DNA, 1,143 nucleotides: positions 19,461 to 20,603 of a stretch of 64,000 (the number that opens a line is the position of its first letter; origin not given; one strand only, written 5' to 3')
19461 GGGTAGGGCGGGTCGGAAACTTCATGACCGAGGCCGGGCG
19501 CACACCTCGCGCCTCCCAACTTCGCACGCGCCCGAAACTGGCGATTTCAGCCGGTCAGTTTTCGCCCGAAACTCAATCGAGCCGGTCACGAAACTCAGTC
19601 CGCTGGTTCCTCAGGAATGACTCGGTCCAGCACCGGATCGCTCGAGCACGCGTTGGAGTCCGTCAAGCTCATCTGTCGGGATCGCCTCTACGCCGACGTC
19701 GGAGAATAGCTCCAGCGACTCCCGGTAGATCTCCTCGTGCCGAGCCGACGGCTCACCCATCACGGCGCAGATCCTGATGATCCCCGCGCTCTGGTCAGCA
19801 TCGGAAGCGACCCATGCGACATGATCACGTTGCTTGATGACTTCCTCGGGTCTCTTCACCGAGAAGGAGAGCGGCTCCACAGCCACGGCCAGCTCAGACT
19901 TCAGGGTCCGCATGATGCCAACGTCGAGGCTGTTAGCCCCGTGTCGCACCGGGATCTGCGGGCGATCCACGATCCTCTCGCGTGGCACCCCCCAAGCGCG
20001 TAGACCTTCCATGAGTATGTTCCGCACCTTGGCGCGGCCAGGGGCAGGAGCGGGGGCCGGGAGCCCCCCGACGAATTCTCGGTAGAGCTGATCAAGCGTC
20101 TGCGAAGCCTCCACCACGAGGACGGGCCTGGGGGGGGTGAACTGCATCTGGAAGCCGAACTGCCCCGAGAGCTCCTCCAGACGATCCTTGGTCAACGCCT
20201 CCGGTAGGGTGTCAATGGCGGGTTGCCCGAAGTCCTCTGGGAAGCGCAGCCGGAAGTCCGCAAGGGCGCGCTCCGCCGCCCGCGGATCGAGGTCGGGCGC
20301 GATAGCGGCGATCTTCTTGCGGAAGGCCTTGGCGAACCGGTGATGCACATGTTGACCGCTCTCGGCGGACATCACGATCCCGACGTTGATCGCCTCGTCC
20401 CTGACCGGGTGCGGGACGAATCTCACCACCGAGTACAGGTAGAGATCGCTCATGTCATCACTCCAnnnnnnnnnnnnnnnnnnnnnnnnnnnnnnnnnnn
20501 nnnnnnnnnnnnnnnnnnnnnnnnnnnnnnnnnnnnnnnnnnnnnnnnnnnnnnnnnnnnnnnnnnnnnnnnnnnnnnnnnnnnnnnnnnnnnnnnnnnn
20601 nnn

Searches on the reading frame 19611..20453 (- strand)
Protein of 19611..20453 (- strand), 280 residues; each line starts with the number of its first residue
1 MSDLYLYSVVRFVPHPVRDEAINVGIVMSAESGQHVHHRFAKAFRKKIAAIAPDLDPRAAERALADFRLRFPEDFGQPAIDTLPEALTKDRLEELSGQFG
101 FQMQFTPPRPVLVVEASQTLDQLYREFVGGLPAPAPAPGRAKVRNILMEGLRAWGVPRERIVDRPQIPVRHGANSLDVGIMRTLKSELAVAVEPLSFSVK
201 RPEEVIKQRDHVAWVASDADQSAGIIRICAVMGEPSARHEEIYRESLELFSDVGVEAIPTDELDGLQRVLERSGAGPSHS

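Call 7: search_protein_families(library=pfam, proteins=[window:19611-20453:-], max_evalue=1)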
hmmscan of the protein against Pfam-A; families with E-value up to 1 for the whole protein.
window:19611-20453:- (280 aa): 1 family
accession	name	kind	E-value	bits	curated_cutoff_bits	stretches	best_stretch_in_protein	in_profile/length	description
PF11236.13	DUF3037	-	1.1e-15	58.3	22.6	1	7-128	1-118/118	Protein of unknown function (DUF3037)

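Call 8: search_protein_families(library=padloc, proteins=[window:19611-20453:-], max_evalue=0.1)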
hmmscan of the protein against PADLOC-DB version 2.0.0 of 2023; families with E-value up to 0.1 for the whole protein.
window:19611-20453:- (280 aa): 1 family
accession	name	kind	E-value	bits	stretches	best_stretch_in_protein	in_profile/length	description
PDLC04767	PDC-M66B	-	1.2e-08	32.8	1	4-129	3-129/281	-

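Call 9: search_protein_families(library=ncbifam, proteins=[window:19611-20453:-], max_evalue=0.1)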
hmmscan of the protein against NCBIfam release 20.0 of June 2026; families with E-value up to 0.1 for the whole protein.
window:19611-20453:- (280 aa): 0 families

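Call 24: find_homologous_proteins(query=window:19611-20453:-, max_evalue=0.001)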
Query window:19611-20453:- (280 aa): 4 proteins with E <= 0.001 among 4460 candidates.
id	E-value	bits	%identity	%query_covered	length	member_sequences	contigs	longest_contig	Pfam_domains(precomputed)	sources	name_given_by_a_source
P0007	2.1e-180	616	100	100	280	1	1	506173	PF11236.14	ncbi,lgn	-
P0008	1.0e-98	348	57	98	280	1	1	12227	PF11236.14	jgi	jgi:hypothetical protein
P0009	4.8e-92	326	54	98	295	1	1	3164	PF11236.14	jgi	jgi:hypothetical protein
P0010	1.5e-44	171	53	50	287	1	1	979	PF11236.14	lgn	-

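Call 26: find_encoding_contigs(protein=P0008, flank=10000, max_places=4)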
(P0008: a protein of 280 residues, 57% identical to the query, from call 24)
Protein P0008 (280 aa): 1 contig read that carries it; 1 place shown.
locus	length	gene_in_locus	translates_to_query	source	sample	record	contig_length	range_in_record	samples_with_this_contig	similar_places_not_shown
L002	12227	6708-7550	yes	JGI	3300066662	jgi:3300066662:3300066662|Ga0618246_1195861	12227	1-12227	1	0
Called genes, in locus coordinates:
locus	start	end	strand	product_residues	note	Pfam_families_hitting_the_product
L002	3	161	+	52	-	?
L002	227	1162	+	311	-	PF02899:Phage_int_SAM_1 (weak), PF13495:Phage_int_SAM_4, PF00589:Phage_integrase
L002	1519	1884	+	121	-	-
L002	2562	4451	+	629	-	-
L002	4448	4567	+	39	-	-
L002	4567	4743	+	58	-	-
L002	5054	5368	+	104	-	-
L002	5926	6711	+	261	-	PF20613:HipA_2 (weak)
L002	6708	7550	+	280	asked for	PF11236:DUF3037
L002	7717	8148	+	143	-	-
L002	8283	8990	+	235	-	PF13240:Zn_Ribbon_1 (weak)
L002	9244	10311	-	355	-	PF13565:HTH_32, PF13276:HTH_21 (weak), PF13683:rve_3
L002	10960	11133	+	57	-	PF05532:CsbD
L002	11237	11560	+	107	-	-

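Call 27: find_encoding_contigs(protein=P0007, flank=10000, max_places=3)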
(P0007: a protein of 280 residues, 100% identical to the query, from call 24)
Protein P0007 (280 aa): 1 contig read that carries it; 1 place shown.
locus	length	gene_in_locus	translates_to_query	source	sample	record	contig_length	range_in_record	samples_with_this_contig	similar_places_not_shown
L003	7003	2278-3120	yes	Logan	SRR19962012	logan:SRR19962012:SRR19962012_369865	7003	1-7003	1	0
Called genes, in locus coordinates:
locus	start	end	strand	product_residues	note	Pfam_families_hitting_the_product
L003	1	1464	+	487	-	?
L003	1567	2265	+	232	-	-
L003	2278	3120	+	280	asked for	PF11236:DUF3037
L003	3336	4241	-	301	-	-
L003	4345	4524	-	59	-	PF12728:HTH_17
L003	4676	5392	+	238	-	PF13560:HTH_31 (weak), PF01381:HTH_3 (faint)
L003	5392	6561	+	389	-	PF22022:Phage_int_M (weak), PF00589:Phage_integrase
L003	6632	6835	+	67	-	-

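Call 40: find_homologous_proteins(query=A2, max_evalue=10)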
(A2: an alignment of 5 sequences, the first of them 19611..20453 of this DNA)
Query A2 (5 sequences) (280 aa, profile of the alignment): 20 proteins with E <= 10 among 8000 candidates.
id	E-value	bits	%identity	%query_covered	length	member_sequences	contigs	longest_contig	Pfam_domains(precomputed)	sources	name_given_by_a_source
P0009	2.5e-146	505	54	98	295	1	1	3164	PF11236.14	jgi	jgi:hypothetical protein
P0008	8.4e-139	480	57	98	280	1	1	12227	PF11236.14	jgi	jgi:hypothetical protein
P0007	2.4e-138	479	100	100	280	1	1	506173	PF11236.14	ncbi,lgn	-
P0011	9.5e-128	444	42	98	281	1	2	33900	PF11236.14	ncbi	-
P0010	1.4e-99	352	53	50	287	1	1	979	PF11236.14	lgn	-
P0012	6.3e-98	346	45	97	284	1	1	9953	PF11236.14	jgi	jgi:hypothetical protein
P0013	1.6e-84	302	37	95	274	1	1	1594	PF11236.14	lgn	-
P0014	1.9e-78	282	39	99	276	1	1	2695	PF11236.14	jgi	jgi:hypothetical protein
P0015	1.4e-72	263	37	96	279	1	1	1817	PF11236.14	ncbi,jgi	-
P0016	4.7e-39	153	37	46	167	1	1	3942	PF11236.14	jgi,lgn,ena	-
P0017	1.7e-21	95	43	19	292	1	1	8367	-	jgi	jgi:hypothetical protein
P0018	1.9e-13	69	26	60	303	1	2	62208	PF11236.14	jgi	jgi:hypothetical protein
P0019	2.6e-8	52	29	46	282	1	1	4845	PF11236.14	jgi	-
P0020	5.5e-6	44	27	44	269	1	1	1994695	PF11236.14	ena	-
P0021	8.0e-6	44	30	44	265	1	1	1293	PF11236.14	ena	-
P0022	9.9e-5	40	30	44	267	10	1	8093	PF11236.14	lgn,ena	-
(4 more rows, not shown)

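Call 48: predict_structure(alignment_id=A3)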
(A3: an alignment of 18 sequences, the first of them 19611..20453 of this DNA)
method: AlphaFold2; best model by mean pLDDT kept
length: 280 residues; sequences in the alignment: 18
mean_pLDDT: 88.2   pTM: 0.56
mean pLDDT of the five models: 88.2, 87.8, 86.9, 86.2, 84.4
residues with pLDDT >= 90: 171; 70-90: 86; 50-70: 20; < 50: 3
segments of 3 or more residues with pLDDT < 50: none
pLDDT, mean of each block of 10 residues (from residue 1): 92 78 92 90 78 81 88 70 83 84 89 93 84 65 96 94 96 96 90 93 94 96 92 91 96 97 95 81
secondary structure, 60 per line:
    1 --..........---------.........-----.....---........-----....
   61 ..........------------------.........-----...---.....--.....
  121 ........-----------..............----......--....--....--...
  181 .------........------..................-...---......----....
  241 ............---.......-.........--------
elements in order: E3-12 E22-30 E36-40 H44-51 H57-70 H89-97 E103-105 E109-113 H116-128 H140-153 E161-163 E166-169 E172-175 E178-181 E188-195 H202-218 E227-232 H237-252 E256-259 H264-272

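Call 54: find_related_loci(query=A4, collection=genome_contigs, flank=10000)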
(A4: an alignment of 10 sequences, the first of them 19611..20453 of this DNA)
Query A4 (280 aa) in genome_contigs; peptide patterns used: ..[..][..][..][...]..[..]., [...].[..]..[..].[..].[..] (x = any residue, [..] = any of these).
41 stretches matched a pattern; 15 encode a relative of the query (tblastn E <= 1e-3); 15 distinct loci.
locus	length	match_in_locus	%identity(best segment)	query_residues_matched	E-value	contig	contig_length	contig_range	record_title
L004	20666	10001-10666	27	5-226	4e-13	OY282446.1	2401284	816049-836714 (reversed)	MAG: Tepidiformaceae bacterium genome assembly, chromosome: 1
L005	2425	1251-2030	20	5-268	1e-10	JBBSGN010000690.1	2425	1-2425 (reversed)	MAG: Chloroflexia bacterium isolate LS2_sbin.40 LS2_sbin.40_K_363892_L_2425_cov_7.0000, whole genome shotgun sequence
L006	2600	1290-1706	30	7-151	4e-10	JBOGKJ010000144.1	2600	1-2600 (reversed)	MAG: Terriglobales bacterium isolate TC-S_metawrap_bin.221 k127_1335770, whole genome shotgun sequence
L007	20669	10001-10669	26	5-235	8e-10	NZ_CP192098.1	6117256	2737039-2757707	Actinomycetospora sp. CA-084318 chromosome, complete genome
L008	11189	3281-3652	32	5-128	9e-10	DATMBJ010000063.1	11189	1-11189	MAG TPA_asm: Actinomycetota bacterium isolate SMAG_U13350 k141_203130, whole genome shotgun sequence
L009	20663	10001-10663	26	5-224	1e-9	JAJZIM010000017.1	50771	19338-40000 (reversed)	MAG: Bacillota bacterium isolate LSA3.bin48 NODE_865_length_50771_cov_4.042927, whole genome shotgun sequence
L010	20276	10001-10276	32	7-96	4e-9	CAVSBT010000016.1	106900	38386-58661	MAG: uncultured Chloroflexia bacterium isolate MFD04408.bin.2.164 genome assembly, contig: contig_23503, whole genome sh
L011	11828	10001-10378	28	5-128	1e-8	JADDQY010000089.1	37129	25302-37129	MAG: Actinomycetota bacterium isolate LC5_5 AB19_LC5_152_length_37180_cov_87, whole genome shotgun sequence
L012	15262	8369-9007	23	5-218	2e-8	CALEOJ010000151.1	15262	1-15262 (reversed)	MAG TPA_asm: uncultured candidate division WPS-2 bacterium isolate ERR1035437_bin.56_CONCOCT_v1.1_MAG genome assembly, c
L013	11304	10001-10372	29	5-128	2e-8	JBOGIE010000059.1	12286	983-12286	MAG: Acidimicrobiales bacterium isolate SD8030_maxbin2.bin.3_sub NODE_1149_length_12286_cov_11.480796, whole genome shot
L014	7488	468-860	24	4-153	2e-8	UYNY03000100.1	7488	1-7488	Nitrosopumilaceae archaeon isolate IBTHAUMO2 genome assembly, contig: IBTHAUMO2_Contig_87, whole genome shotgun sequence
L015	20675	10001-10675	25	2-226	3e-7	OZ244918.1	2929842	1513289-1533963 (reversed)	MAG: Candidatus Poriferisocius sp. isolate 059c7ca3-f08e-4c66-a120-614690c839ce genome assembly, chromosome: 1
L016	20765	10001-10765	25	18-271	5e-6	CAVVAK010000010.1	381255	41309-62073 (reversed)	MAG: uncultured Actinomycetota bacterium isolate MFD09206.bin.3.266 genome assembly, contig: contig_7088, whole genome s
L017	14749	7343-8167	24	5-261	4e-6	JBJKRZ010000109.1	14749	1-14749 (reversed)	MAG: Acidimicrobiales bacterium isolate Bin_70 S1Ck127_941538_flag_0_multi_8.9945_len_14749, whole genome shotgun sequen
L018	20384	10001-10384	24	5-128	5e-6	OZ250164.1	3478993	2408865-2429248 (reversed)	MAG: Dehalococcoidia bacterium isolate 0168574f-4b79-4a4d-bdbd-32c97b7f51b1 genome assembly, chromosome: 1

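Call 66: find_related_loci(query=A4, collection=viral_contigs, flank=10000)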
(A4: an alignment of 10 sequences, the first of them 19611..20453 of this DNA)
Query A4 (280 aa) in viral_contigs; peptide patterns used: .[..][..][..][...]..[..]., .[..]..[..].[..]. (x = any residue, [..] = any of these).
54 stretches matched a pattern; 1 encode a relative of the query (tblastn E <= 1e-3); 1 distinct loci.
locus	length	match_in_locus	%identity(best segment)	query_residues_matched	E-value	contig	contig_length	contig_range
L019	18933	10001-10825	20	5-262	1e-8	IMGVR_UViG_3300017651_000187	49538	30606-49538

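Call 67: find_related_loci(query=A4, collection=metagenome_contigs, flank=10000)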
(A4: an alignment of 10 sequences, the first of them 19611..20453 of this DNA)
Query A4 (280 aa) in metagenome_contigs; peptide patterns used: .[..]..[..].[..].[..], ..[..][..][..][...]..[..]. (x = any residue, [..] = any of these).
210 stretches matched a pattern; 65 encode a relative of the query (tblastn E <= 1e-3); 65 distinct loci.
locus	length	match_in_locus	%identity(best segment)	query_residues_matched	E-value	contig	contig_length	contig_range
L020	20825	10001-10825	41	1-274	2e-67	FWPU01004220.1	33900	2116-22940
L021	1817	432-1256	37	1-270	3e-54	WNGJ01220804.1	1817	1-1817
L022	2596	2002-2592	40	5-199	3e-39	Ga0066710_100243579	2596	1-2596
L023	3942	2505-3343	42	1-275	9e-46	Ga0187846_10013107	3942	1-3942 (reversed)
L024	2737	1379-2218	28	5-275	2e-19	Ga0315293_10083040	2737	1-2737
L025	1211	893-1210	34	5-109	2e-14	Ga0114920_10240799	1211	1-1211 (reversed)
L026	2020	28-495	31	5-165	9e-14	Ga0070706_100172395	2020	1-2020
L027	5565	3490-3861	32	1-128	2e-11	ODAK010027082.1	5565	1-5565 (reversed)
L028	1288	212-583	32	1-128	1e-11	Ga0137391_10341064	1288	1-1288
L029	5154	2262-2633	28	1-128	2e-11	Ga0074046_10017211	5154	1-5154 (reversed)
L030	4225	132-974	25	5-278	4e-11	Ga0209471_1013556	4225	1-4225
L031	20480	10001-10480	26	5-161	4e-11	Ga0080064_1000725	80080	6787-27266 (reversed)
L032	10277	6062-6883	25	5-264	1e-10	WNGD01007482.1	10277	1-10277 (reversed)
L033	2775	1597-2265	25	5-228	1e-10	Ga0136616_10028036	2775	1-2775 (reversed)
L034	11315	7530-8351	25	5-264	1e-10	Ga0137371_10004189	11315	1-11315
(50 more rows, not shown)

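Call 71: find_encoding_contigs(protein=P0018, flank=8000, max_places=2)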
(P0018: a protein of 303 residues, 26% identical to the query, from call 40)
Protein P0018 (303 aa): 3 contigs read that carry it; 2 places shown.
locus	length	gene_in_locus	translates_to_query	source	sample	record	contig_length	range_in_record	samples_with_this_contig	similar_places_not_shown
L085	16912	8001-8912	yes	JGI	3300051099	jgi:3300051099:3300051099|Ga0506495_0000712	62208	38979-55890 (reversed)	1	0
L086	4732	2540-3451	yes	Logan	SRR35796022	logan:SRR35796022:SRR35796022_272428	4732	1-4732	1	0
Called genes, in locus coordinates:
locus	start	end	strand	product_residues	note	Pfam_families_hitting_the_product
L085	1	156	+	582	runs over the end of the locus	PF00496:SBP_bac_5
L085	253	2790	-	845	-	PF00931:NB-ARC, PF13191:AAA_16, PF13401:AAA_22, PF17874:TPR_MalT (weak), PF13424:TPR_12, PF13424:TPR_12, PF13374:TPR_10 (weak), PF00196:GerE, +5 more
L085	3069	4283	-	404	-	PF02515:CoA_transf_3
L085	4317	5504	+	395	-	PF07995:GSDH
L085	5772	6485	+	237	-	PF00239:Resolvase, PF07508:Recombinase (faint)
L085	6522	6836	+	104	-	-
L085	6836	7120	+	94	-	-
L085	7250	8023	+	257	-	PF20613:HipA_2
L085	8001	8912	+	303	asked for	PF11236:DUF3037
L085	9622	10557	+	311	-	PF13814:Replic_Relax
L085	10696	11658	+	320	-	-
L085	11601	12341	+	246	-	-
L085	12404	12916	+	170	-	-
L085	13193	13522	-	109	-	-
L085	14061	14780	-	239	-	-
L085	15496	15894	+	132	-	-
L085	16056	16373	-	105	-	-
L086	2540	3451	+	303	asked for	PF11236:DUF3037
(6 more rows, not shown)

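Call 72: find_encoding_contigs(protein=P0020, flank=8000, max_places=2)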
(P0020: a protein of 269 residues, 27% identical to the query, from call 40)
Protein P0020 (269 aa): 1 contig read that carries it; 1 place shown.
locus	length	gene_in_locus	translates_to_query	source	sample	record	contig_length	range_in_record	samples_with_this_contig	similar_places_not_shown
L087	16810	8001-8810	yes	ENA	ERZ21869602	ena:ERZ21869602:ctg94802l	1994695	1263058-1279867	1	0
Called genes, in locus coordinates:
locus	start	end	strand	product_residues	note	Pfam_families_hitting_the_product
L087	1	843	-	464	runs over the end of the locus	PF01408:GFO_IDH_MocA, PF19051:GFO_IDH_MocA_C2, PF22725:GFO_IDH_MocA_C3 (weak), PF19051:GFO_IDH_MocA_C2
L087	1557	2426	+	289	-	-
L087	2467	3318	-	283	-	PF00142:Fer4_NifH, PF01656:CbiA, PF02374:ArsA_ATPase (weak), PF06564:CBP_BcsQ, PF09140:MipZ, PF10609:ParA, PF13614:AAA_31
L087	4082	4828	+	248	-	PF05742:TANGO2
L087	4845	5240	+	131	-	PF08332:CaMKII_AD, PF13474:SnoaL_3, PF14534:DUF4440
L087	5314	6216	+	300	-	PF01261:AP_endonuc_2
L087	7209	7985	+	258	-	PF20613:HipA_2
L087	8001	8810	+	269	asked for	PF11236:DUF3037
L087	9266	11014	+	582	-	PF01120:Alpha_L_fucos, PF00754:F5_F8_type_C, PF22633:F5_F8_type_C_2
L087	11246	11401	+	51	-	-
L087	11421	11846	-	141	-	-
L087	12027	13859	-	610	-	PF00920:ILVD_EDD_N, PF24877:ILV_EDD_C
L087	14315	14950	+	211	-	PF06439:3keto-disac_hyd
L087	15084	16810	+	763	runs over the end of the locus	PF13559:DUF4129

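Call 73: find_encoding_contigs(protein=P0012, flank=8000, max_places=2)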
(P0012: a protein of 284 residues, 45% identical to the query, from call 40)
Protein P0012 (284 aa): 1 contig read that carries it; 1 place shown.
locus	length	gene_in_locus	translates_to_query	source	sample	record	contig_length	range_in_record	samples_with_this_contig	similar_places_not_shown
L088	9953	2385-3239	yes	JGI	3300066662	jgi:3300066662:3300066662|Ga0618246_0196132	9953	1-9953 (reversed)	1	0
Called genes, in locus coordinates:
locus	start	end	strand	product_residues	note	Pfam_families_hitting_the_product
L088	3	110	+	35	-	?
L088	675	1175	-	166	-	PF15919:HicB_lk_antitox (weak)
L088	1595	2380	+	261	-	PF20613:HipA_2 (weak)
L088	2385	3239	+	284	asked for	PF11236:DUF3037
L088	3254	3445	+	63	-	-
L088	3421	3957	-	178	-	-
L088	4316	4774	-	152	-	-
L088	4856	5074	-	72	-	-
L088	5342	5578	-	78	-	-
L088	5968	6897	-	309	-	PF13495:Phage_int_SAM_4 (weak), PF02899:Phage_int_SAM_1, PF00589:Phage_integrase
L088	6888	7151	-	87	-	-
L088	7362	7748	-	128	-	-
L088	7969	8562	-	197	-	-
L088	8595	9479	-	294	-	PF02899:Phage_int_SAM_1 (weak), PF00589:Phage_integrase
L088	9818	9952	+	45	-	?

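Call 74: find_encoding_contigs(protein=P0022, flank=8000, max_places=3)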
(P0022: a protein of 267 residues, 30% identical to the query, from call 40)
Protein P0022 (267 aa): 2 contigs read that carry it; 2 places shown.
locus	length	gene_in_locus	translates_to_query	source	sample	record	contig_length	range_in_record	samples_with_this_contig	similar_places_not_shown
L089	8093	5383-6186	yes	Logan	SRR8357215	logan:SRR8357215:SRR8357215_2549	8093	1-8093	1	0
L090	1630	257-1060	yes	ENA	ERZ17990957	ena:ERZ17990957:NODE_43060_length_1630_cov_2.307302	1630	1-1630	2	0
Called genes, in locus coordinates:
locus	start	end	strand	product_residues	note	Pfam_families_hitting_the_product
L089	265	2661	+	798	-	PF00270:DEAD (faint), PF04851:ResIII, PF18766:SWI2_SNF2, PF00271:Helicase_C (faint), PF08463:EcoEI_R_C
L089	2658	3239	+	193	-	PF05635:23S_rRNA_IVP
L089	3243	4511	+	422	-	PF01420:Methylase_S (faint)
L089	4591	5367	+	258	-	PF20613:HipA_2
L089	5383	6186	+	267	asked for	PF11236:DUF3037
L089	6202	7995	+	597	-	PF12161:HsdM_N, PF02384:N6_Mtase, PF01170:UPF0020, PF07669:Eco57I (weak)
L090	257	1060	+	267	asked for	PF11236:DUF3037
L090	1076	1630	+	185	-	?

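Call 79: search_protein_families(library=pfam, proteins=[L029:1484-2251:+, L029:2262-3089:+, L089:4591-5367:+, L089:5383-6186:+], max_evalue=1)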
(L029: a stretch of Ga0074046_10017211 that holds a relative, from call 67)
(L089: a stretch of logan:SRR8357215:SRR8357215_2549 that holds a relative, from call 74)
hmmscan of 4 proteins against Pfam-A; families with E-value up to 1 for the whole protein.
L029:1484-2251:+ (255 aa): 1 family
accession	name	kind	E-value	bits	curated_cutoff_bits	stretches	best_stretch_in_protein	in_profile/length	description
PF20613.4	HipA_2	-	1.6e-05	24.8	27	1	20-112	6-93/240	HipA-like kinase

L029:2262-3089:+ (275 aa): 1 family
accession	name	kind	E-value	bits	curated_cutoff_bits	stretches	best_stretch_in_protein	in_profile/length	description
PF11236.13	DUF3037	-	3.7e-16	59.8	22.6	1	7-124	1-118/118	Protein of unknown function (DUF3037)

L089:4591-5367:+ (258 aa): 4 families
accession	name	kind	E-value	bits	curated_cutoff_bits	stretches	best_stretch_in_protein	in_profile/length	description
PF20613.4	HipA_2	-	5.3e-14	52.5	27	1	19-169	30-169/240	HipA-like kinase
PF07804.18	HipA_C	-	0.028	14.5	30.5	0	24-55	32-63/213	HipA-like C-terminal domain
PF00454.33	PI3_PI4_kinase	-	0.058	13.7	27.1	1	100-191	136-210/241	Phosphatidylinositol 3- and 4-kinase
PF09192.16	Act-Frag_cataly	-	0.16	11.8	24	0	98-134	153-189/282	Actin-fragmin kinase, catalytic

L089:5383-6186:+ (267 aa): 1 family
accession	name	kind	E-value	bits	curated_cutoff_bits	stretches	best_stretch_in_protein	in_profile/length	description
PF11236.13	DUF3037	-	2.5e-16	60.4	22.6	1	8-122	1-118/118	Protein of unknown function (DUF3037)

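Call 83: fold_search(model_id=the predicted structure, library=pdb)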
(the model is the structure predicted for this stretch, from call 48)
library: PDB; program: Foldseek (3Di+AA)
matches with E <= 10: 734; with E <= 0.001: 0
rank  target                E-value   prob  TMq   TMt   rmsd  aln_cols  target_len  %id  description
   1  6xl1_A                2.0e-03  0.96  0.30  0.23  17.4       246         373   12  crystal structure of cA4-activated Card1(D294N) (released 2020-12-30)
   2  9u49_A                3.0e-03  1.00  0.32  0.24   4.8       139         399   17  crystal structure of Cdn1 in complex with cA4 (released 2026-02-04)
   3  8gh6_A                3.9e-02  0.38  0.18  0.08  13.0       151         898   14  Bombyx mori R2 retrotransposon initiating target-primed reverse transcription (released 2023-04-05)
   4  8q3z_A                4.4e-02  0.89  0.28  0.19   5.4       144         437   10  Crystal structure of cA4-bound Can2 from Thermoanaerobacter brockii (released 2023-11-22)
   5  7e8r                  4.4e-02  0.66  0.26  0.22  11.1       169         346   13  EcoT38I restriction endonuclease (released 2022-03-02)
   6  1y88                  4.7e-02  0.91  0.28  0.39   6.8       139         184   14  Crystal Structure of Protein of Unknown Function AF1548 (released 2004-12-21)
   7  8iby_C                6.0e-02  0.38  0.20  0.09  11.5       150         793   11  Structure of R2 with 5'ORF (released 2023-09-20)
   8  6fhs_B                6.4e-02  0.04  0.11  0.08  22.7       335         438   10  CryoEM Structure of INO80core (released 2018-04-25)
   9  7edb_A                6.8e-02  0.38  0.20  0.17  10.6       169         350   12  EcoT38I restriction endonuclease complexed with DNA (released 2022-03-16)
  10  6hxi_C                6.8e-02  0.11  0.20  0.15  15.2       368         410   12  Structure of ATP citrate lyase from Methanothrix soehngenii in complex with citrate and coenzyme A (released 2019-04-10)
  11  8dzs_B                7.2e-02  0.44  0.25  0.32  20.4       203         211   10  GR89,696 bound Kappa Opioid Receptor in complex with Gz (released 2023-05-03)
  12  9ibq_A                7.2e-02  0.41  0.32  0.31  16.0       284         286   13  Structure of BstEII with DNA substrate (released 2026-03-04)
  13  7lw9_A                7.2e-02  0.20  0.13  0.14  14.1       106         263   18  Human Exonuclease 5 crystal structure in complex with ssDNA, Sm, and Na (released 2021-07-14)
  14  8x15_Q                7.2e-02  0.03  0.12  0.08  23.3       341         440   10  Structure of nucleosome-bound SRCAP-C in the apo state (released 2024-03-06)
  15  8q43_A                7.7e-02  0.72  0.27  0.20   5.8       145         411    8  Crystal structure of cA4-bound Can2 (E341A) in complex with oligo-C DNA (released 2023-11-22)
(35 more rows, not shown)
